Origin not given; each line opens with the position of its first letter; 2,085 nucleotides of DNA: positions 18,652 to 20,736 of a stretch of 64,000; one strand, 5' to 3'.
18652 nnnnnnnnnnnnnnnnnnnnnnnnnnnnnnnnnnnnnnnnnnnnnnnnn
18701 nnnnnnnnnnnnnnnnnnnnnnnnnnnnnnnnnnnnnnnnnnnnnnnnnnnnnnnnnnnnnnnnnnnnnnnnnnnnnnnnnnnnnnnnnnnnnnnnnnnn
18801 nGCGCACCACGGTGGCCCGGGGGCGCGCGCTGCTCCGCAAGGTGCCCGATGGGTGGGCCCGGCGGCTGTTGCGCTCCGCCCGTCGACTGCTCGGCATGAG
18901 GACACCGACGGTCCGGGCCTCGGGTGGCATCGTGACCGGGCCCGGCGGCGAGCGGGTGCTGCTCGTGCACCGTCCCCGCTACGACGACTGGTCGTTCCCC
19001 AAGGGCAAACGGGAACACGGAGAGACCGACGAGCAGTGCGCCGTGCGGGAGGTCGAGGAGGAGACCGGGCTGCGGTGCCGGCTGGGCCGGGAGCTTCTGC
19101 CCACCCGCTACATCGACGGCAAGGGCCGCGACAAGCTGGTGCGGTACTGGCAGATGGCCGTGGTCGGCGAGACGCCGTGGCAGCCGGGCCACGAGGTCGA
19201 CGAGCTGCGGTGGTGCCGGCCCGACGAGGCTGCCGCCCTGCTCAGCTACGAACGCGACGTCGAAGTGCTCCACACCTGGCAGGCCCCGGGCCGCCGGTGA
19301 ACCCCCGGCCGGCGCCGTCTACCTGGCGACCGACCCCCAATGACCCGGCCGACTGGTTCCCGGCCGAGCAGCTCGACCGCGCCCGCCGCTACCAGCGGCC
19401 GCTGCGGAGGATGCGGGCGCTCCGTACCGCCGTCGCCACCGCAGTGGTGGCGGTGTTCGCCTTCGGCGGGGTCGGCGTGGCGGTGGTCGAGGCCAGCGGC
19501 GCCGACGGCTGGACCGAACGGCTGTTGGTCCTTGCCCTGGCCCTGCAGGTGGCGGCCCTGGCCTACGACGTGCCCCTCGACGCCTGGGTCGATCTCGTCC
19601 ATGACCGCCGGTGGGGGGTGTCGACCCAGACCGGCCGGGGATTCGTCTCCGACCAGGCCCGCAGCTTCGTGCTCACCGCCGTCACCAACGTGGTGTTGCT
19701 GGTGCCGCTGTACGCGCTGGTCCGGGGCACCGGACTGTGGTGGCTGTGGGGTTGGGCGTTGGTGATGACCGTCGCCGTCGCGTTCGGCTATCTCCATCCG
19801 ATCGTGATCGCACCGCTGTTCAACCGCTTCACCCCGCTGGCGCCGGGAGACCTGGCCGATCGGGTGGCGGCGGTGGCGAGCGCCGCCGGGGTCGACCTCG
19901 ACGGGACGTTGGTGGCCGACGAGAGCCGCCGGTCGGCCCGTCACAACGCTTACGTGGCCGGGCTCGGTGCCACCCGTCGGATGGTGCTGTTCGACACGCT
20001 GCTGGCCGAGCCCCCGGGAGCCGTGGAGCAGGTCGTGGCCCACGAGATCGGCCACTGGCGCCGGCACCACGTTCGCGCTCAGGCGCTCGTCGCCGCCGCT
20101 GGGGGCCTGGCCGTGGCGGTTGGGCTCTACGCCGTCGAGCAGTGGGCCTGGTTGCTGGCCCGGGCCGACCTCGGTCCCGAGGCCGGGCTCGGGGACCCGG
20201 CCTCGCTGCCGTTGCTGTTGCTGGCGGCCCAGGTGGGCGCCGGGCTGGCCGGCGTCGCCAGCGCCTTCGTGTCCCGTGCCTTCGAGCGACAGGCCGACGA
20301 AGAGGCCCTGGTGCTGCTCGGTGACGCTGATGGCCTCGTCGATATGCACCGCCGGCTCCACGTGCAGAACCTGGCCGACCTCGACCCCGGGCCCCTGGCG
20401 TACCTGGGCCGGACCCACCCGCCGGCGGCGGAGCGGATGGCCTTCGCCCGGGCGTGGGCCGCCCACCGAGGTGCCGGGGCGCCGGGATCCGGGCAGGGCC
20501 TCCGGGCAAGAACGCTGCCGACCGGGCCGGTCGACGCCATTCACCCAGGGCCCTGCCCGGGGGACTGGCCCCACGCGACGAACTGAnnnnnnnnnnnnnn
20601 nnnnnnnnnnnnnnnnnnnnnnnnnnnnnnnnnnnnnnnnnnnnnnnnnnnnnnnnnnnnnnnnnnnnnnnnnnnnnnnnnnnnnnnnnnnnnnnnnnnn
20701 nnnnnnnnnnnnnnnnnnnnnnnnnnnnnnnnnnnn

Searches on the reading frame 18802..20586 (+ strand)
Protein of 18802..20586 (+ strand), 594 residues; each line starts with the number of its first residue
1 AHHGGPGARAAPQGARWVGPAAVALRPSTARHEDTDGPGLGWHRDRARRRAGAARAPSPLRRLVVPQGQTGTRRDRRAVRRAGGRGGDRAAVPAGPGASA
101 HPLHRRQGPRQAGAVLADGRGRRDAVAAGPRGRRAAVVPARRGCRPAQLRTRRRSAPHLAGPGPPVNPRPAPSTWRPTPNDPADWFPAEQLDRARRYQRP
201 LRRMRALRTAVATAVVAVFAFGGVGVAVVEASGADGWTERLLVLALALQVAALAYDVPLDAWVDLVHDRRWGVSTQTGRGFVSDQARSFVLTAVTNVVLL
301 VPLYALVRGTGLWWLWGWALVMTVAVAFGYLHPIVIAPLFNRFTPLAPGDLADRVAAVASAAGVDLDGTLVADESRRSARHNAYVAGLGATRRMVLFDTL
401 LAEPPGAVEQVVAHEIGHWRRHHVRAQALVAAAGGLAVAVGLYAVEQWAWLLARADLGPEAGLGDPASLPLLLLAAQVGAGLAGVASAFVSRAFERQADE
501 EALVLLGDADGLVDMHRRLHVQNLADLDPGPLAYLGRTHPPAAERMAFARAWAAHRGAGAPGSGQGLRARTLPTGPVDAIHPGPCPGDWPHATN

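Call 67: search_protein_families(library=pfam, proteins=[window:18802-20586:+])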
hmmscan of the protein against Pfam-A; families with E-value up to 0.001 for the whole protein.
window:18802-20586:+ (594 aa): 2 families
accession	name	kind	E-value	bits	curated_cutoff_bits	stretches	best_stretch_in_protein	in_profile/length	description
PF01435.24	Peptidase_M48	-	7.1e-23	81.8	20.3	1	349-552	5-185/186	Peptidase family M48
PF16491.10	Peptidase_M48_N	-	2.5e-20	73.5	27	1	178-342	11-179/179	CAAX prenyl protease N-terminal, five membrane helices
